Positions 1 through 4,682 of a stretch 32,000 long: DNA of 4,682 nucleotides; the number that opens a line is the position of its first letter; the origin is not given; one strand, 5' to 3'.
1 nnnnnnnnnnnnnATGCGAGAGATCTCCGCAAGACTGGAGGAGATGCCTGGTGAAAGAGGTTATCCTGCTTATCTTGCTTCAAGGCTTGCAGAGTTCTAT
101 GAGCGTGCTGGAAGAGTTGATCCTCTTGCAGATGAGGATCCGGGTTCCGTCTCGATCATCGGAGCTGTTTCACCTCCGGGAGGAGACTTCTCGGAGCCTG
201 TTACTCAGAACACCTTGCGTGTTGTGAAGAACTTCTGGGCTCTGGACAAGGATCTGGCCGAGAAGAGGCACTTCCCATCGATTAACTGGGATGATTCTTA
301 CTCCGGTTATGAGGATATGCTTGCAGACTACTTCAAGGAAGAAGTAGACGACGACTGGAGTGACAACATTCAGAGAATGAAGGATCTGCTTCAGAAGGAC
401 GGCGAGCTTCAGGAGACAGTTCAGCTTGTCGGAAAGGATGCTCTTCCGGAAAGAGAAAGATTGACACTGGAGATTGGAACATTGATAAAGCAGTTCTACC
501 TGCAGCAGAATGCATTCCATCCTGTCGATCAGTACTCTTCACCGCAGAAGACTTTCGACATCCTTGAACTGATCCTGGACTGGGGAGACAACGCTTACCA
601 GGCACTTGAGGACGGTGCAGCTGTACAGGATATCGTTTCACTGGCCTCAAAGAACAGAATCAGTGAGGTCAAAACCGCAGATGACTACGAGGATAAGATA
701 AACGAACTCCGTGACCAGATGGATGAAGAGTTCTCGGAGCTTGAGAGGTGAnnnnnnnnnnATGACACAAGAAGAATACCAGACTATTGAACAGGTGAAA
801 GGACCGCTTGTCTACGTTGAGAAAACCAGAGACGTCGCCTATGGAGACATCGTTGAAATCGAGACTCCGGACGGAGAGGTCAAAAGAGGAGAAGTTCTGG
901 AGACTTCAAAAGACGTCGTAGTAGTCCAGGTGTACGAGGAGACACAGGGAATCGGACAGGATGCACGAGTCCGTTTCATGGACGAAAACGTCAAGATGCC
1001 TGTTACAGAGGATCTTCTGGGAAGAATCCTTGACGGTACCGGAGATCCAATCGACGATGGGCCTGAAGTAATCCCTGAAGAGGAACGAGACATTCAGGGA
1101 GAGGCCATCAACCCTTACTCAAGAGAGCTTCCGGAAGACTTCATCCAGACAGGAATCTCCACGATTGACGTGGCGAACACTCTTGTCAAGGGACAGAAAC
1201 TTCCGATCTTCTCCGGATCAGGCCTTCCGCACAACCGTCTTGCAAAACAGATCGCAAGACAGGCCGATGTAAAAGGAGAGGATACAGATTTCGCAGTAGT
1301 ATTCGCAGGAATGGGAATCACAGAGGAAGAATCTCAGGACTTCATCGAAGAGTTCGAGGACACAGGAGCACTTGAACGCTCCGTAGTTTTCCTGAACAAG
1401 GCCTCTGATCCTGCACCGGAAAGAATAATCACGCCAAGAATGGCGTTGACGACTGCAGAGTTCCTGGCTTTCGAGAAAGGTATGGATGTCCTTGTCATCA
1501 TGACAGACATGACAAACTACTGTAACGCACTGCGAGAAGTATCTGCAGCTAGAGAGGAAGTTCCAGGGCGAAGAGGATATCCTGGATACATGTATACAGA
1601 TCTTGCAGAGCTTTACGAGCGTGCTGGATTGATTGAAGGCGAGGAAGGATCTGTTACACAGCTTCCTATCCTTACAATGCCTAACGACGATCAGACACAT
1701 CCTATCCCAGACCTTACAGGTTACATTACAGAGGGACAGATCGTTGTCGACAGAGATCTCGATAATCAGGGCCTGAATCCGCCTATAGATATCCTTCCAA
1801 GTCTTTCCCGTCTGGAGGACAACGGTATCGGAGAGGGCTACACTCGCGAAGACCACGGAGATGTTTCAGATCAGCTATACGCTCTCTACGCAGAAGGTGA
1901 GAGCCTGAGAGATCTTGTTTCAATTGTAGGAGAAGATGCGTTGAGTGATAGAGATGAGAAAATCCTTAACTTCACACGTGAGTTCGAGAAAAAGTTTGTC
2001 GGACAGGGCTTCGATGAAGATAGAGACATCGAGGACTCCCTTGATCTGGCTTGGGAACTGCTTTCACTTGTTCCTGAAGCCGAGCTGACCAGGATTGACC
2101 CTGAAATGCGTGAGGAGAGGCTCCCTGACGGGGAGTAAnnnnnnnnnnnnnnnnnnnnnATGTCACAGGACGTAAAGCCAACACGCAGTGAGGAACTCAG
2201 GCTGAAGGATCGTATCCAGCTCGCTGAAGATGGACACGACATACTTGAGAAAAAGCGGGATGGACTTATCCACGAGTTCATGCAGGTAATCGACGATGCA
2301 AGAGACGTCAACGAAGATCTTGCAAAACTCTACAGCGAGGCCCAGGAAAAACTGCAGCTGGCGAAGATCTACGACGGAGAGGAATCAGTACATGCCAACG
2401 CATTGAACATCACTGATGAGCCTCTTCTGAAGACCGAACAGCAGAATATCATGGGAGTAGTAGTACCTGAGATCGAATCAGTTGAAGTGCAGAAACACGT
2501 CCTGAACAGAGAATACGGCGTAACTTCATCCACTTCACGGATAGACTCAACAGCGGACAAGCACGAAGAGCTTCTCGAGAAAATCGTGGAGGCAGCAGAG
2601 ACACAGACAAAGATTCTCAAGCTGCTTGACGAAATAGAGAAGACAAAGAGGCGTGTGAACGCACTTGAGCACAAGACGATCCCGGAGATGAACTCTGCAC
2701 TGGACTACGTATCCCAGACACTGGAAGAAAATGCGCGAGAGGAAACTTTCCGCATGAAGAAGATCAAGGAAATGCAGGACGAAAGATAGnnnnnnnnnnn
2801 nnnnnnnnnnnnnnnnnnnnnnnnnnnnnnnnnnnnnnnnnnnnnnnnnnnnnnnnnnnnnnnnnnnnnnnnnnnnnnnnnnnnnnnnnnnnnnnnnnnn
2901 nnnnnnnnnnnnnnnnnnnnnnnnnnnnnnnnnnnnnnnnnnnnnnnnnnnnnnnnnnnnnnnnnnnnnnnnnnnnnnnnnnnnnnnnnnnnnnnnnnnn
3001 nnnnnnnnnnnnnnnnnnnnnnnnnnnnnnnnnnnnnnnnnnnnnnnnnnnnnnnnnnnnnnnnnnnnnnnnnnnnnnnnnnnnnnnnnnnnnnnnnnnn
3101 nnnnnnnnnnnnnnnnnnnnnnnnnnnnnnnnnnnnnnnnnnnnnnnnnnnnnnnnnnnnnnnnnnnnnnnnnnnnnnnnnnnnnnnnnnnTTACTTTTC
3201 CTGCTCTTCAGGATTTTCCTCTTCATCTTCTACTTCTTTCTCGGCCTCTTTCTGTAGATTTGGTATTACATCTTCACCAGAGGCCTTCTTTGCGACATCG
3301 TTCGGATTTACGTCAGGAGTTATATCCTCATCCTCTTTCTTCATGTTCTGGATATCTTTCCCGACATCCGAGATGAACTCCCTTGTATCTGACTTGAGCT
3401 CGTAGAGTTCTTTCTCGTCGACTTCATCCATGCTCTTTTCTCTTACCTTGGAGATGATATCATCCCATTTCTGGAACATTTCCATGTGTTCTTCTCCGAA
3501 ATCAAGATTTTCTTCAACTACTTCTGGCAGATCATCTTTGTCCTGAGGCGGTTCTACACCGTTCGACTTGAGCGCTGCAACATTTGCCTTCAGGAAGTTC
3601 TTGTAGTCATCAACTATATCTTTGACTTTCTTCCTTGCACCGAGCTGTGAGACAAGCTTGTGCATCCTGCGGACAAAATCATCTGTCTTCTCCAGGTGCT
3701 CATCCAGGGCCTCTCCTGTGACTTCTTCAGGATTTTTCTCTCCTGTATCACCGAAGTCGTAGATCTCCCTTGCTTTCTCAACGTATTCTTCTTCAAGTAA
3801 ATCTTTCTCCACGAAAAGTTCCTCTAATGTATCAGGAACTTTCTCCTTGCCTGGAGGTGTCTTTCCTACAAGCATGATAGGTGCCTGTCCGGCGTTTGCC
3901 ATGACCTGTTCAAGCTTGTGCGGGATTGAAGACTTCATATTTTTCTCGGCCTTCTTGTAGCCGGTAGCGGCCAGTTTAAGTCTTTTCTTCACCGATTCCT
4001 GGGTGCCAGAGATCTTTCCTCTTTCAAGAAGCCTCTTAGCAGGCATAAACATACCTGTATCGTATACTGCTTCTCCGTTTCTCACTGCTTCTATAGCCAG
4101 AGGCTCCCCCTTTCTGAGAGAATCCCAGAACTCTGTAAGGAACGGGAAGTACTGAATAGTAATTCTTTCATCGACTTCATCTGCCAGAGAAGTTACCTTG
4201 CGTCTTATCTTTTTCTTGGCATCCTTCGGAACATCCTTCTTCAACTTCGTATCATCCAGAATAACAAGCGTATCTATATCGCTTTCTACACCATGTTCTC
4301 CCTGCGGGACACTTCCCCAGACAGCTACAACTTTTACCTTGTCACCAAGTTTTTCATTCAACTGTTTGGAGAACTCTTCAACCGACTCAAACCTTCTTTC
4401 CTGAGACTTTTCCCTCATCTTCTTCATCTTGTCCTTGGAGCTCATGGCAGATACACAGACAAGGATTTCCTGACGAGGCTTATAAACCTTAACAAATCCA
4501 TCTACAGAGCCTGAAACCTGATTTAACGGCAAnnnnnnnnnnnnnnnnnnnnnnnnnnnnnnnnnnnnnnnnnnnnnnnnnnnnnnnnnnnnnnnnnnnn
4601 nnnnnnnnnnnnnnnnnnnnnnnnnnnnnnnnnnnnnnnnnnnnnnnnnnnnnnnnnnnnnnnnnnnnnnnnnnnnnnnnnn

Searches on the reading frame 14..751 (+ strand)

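Call 22: search_protein_families(library=pfam, proteins=[window:14-751:+], max_evalue=0.001)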
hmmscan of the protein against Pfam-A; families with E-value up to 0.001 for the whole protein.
window:14-751:+ (245 aa): 2 families
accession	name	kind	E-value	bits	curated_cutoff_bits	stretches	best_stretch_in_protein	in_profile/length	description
PF00006.31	ATP-synt_ab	-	8e-29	101.2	29.5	1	1-97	121-213/213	ATP synthase alpha/beta family, nucleotide-binding domain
PF22919.1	ATP-synt_VA_C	-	1e-22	80.5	24.7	1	106-188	3-85/101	C-terminal domain of V and A type ATP synthase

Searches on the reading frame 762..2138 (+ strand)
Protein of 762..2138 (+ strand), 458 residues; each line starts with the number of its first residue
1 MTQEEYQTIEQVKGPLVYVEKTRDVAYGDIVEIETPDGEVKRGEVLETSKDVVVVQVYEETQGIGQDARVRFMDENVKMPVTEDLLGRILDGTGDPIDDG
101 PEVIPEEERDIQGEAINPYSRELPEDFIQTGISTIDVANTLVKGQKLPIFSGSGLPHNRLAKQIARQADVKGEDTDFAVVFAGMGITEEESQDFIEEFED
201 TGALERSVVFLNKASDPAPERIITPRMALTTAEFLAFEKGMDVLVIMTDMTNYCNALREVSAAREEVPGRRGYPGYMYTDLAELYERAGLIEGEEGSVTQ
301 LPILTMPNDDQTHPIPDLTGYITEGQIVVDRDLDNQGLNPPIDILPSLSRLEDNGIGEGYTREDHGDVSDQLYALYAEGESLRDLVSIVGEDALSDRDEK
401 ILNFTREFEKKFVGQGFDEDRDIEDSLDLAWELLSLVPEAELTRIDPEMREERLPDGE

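Call 22: search_protein_families(library=pfam, proteins=[window:762-2138:+], max_evalue=0.001)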
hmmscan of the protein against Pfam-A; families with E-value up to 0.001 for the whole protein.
window:762-2138:+ (458 aa): 3 families
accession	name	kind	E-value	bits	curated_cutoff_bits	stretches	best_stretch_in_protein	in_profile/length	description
PF00006.31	ATP-synt_ab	-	4.7e-80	268.7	29.5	1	131-349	1-213/213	ATP synthase alpha/beta family, nucleotide-binding domain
PF22919.1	ATP-synt_VA_C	-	2.4e-33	114.6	24.7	1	355-450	2-97/101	C-terminal domain of V and A type ATP synthase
PF02874.29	ATP-synt_ab_N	-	9.3e-14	52.1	20.9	1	9-72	1-67/69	ATP synthase alpha/beta family, beta-barrel domain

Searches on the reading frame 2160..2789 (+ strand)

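Call 22: search_protein_families(library=pfam, proteins=[window:2160-2789:+], max_evalue=0.001)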
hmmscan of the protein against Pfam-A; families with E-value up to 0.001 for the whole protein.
window:2160-2789:+ (209 aa): 1 family
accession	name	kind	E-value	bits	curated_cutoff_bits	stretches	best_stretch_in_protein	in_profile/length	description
PF01813.22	ATP-synt_D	-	5.3e-54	183.5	25.7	1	13-204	3-196/196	ATP synthase subunit D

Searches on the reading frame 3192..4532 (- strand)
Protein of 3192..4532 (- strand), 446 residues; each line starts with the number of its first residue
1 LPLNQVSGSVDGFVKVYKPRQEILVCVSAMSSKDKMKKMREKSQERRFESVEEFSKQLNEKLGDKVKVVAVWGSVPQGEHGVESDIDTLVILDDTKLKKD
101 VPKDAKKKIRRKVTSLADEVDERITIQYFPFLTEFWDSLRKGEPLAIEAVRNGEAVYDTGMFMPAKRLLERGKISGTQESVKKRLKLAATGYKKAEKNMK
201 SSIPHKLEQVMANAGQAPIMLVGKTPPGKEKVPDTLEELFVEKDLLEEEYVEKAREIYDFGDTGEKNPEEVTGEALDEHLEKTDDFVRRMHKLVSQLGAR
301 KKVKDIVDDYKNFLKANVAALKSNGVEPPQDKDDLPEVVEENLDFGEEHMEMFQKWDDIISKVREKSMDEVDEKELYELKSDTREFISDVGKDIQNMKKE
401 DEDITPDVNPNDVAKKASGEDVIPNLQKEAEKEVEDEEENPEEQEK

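Call 3: search_protein_families(library=pfam, proteins=[window:3192-4532:-], max_evalue=1)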
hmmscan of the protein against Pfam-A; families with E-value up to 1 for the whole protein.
window:3192-4532:- (446 aa): 7 families
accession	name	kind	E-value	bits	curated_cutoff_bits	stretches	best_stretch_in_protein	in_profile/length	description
PF01909.29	NTP_transf_2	-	2.2e-07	31.6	21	1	52-121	2-70/93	Nucleotidyltransferase domain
PF18765.7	Polbeta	-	0.00011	22.7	26.9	1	64-110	11-56/93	Polymerase beta, Nucleotidyltransferase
PF22600.2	MTPAP-like_central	-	0.0069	16.9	27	1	37-123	12-90/139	Poly(A) RNA polymerase, mitochondrial-like, central palm domain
PF00215.30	OMPdecase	-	0.029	14.7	27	1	8-110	91-190/221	Orotidine 5'-phosphate decarboxylase / HUMPS family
PF21948.1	LplA-B_cat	-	0.49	10.8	27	0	99-128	162-190/200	Lipoyl protein ligase A/B catalytic domain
PF08678.16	Rsbr_N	-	0.68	10.5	27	0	348-400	4-54/130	Rsbr N terminal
PF23025.1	YbjQ_2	-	0.81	10.5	29.1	0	22-69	23-71/103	C2 domain-containing protein 5, YbjQ-like domain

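Call 4: search_protein_families(library=ncbifam, proteins=[window:3192-4532:-], max_evalue=1)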
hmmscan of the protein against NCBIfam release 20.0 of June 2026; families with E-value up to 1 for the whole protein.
window:3192-4532:- (446 aa): 8 families
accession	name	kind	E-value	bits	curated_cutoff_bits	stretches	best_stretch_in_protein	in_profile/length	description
NF033061.1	ANT_4p_I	equivalog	2.3e-06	27.4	350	1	41-101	5-65/253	ANT(4')-I family aminoglycoside nucleotidyltransferase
NF000079.1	ANT_4p_Ib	exception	3.6e-05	23.5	500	1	42-96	9-63/256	aminoglycoside O-nucleotidyltransferase ANT(4')-Ib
NF000181.1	ANT_4p_Ia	exception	0.0019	17.6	500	1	44-93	9-58/253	aminoglycoside O-nucleotidyltransferase ANT(4')-Ia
NF047752.1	MntA_antitoxin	equivalog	0.0097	15.8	60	1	65-112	6-48/106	type VII toxin-antitoxin system MntA family adenylyltransferase antitoxin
NF012212.1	ANT_9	subfamily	0.01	15.1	340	1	50-120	5-70/249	aminoglycoside nucleotidyltransferase ANT(9)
NF006981.0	PRK09450.2-1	equivalog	0.03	12.8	802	1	30-135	79-178/638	class I adenylate cyclase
NF038308.1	RNA_repair_RtcR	equivalog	0.05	12.4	650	1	182-252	172-240/530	RNA repair transcriptional activator RtcR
NF010309.0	PRK13746.1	subfamily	0.13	11.6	193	1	47-93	9-55/263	aminoglycoside adenylyltransferase family protein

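Call 45: search_solved_structures(query=window:3192-4445:-, max_evalue=1)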
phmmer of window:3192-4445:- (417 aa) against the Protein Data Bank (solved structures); distinct sequences matched with E-value up to 1: 9.
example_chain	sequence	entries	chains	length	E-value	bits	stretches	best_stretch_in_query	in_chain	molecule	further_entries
7q74_A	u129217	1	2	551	0.0081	18.9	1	6-104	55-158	Poly(A) polymerase pla1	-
7q72_A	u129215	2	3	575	0.0085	18.9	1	6-104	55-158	Poly(A) polymerase pla1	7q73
6p01_A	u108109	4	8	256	0.0098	18.7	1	14-64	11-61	Kanamycin nucleotidyltransferase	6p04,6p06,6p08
4rm4_A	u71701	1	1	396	0.01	18.6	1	309-395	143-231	Cytochrome P450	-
6nlt_A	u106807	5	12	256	0.035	16.9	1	14-64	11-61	Kanamycin nucleotidyltransferase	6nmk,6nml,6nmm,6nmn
1kan_A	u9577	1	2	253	0.036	16.8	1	14-64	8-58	KANAMYCIN NUCLEOTIDYLTRANSFERASE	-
6un8_A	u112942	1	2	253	0.036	16.8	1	14-64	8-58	Aminoglycoside NucleotidylTransferase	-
1kny_A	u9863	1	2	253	0.037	16.8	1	14-64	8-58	KANAMYCIN NUCLEOTIDYLTRANSFERASE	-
9cc6_A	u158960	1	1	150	0.073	15.8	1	253-324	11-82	G3bp1 Binder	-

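Call 70: search_solved_structures(query=A7, max_evalue=1, show_alignments=1)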
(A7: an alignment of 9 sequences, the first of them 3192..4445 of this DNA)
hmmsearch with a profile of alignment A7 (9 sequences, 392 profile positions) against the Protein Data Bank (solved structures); distinct sequences matched with E-value up to 1: 28.
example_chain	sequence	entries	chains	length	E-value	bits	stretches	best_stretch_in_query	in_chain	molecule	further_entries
6p01_A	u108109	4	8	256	1.5e-08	37.5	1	14-73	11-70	Kanamycin nucleotidyltransferase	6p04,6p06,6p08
1kan_A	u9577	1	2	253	1.7e-07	34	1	14-73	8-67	KANAMYCIN NUCLEOTIDYLTRANSFERASE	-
6nlt_A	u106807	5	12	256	1.8e-07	34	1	14-73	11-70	Kanamycin nucleotidyltransferase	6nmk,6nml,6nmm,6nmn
1kny_A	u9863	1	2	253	1.8e-07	33.9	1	14-73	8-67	KANAMYCIN NUCLEOTIDYLTRANSFERASE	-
6un8_A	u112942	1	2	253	1.9e-07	33.9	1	14-73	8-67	Aminoglycoside NucleotidylTransferase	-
9xbd_E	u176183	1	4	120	4.8e-07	32.6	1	14-124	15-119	Nucleotidyltransferase domain-containing protein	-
1wot_A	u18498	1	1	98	0.0013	21.3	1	40-68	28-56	PUTATIVE MINIMAL NUCLEOTIDYLTRANSFERASE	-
6sxj_A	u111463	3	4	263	0.0022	20.5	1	18-98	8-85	Streptomycin 3''-adenylyltransferase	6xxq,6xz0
5yep_A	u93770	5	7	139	0.0072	18.8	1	35-80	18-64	Toxin-antitoxin system antidote Mnt family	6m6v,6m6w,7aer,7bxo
5eqz_A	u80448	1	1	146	0.01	18.3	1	218-308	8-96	Rev protein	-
4cs6_A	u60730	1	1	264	0.01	18.3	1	29-63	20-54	AMINOGLYCOSIDE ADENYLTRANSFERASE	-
5lpa_A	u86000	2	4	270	0.011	18.2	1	29-63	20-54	Streptomycin 3''-adenylyltransferase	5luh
5g4a_A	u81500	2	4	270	0.011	18.2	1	29-63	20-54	Aminoglycoside (3'') (9) adenylyltransferase | Streptomycin 3''-adenylyltransferase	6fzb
2rff_A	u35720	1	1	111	0.016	17.6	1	21-64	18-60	Putative nucleotidyltransferase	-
7ae2_B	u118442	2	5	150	0.026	16.9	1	36-69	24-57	MNT ANTITOXIN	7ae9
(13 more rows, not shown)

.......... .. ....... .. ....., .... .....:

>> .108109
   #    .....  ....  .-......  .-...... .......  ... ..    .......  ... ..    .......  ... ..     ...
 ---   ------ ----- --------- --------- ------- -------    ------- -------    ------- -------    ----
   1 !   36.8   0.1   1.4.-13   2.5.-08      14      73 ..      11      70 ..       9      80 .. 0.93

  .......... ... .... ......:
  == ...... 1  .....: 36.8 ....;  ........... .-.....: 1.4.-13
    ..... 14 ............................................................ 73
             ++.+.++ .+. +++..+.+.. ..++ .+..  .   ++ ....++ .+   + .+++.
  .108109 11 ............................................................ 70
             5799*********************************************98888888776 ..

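Call 71: search_protein_families(library=pfam, alignment_id=A7, max_evalue=0.1)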
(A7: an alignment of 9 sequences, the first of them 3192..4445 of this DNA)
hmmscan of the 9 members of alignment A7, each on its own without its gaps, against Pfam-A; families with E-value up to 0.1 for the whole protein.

A. member 1, window:3192-4445:- (417 aa): 3 families
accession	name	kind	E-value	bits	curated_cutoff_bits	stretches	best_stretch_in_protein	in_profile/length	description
PF01909.29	NTP_transf_2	-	2e-07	31.8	21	1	23-92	2-70/93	Nucleotidyltransferase domain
PF18765.7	Polbeta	-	9.6e-05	22.9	26.9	1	35-81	11-56/93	Polymerase beta, Nucleotidyltransferase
PF22600.2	MTPAP-like_central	-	0.0078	16.7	27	1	9-94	13-90/139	Poly(A) RNA polymerase, mitochondrial-like, central palm domain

B. families by the number of members that match (of 9 scanned): 17 families
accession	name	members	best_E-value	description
PF01909.29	NTP_transf_2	9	9.5e-12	Nucleotidyltransferase domain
PF18765.7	Polbeta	9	3.5e-11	Polymerase beta, Nucleotidyltransferase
PF22600.2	MTPAP-like_central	9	1.5e-06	Poly(A) RNA polymerase, mitochondrial-like, central palm domain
PF12633.13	Adenyl_cycl_N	5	2.1e-05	Adenylate cyclase NT domain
PF05168.19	HEPN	4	0.016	HEPN domain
PF03445.19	DUF294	3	0.00034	Putative nucleotidyltransferase DUF294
PF22014.2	DUF6932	1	0.00017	Family of unknown function (DUF6932)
PF00300.27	His_Phos_1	1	0.0057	Histidine phosphatase superfamily (branch 1)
PF01025.24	GrpE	1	0.012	GrpE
PF22526.2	DUF7000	1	0.012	Domain of unknown function (DUF7000)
PF00725.27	3HCDH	1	0.013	3-hydroxyacyl-CoA dehydrogenase, C-terminal domain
PF11554.13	DUF3232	1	0.014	Protein of unknown function (DUF3232)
PF10157.14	BORCS6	1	0.026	BLOC-1-related complex sub-unit 6 C-terminal helix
PF20330.3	DUF6625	1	0.03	Family of unknown function (DUF6625)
PF18383.6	IFT81_CH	1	0.035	Intraflagellar transport 81 calponin homology domain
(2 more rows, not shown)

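Call 81: search_protein_families(library=padloc, proteins=[window:3192-4445:-], max_evalue=0.01)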
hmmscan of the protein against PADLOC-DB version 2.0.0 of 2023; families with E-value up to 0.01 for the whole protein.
window:3192-4445:- (417 aa): 10 families
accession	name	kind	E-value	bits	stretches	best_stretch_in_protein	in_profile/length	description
PDLC04903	PDC-S09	-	2.4e-09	35.4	1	19-97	8-82/108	-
PDLC04368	PDC-M05A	-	6.9e-06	24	1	31-84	101-156/201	-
PDLC00790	Cyclase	-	8.6e-06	23.3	1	6-86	44-124/310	oligonucleotide-cyclase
PDLC04904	PDC-S09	-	7.1e-05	21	1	28-67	18-55/104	-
PDLC04906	PDC-S09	-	0.0001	20.6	1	19-67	8-54/98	-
PDLC04902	PDC-S09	-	0.00011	20.4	1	36-66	20-50/97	-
PDLC04369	PDC-M05A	-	0.00012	19.8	1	25-69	91-136/201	-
PDLC04907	PDC-S09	-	0.00029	18.9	1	14-69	6-59/114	-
PDLC04778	PDC-M70A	-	0.0037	14.6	1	12-72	23-82/355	-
PDLC01993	RtcR--CARF_AAA_HTH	-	0.0047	13.4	0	161-223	180-240/523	-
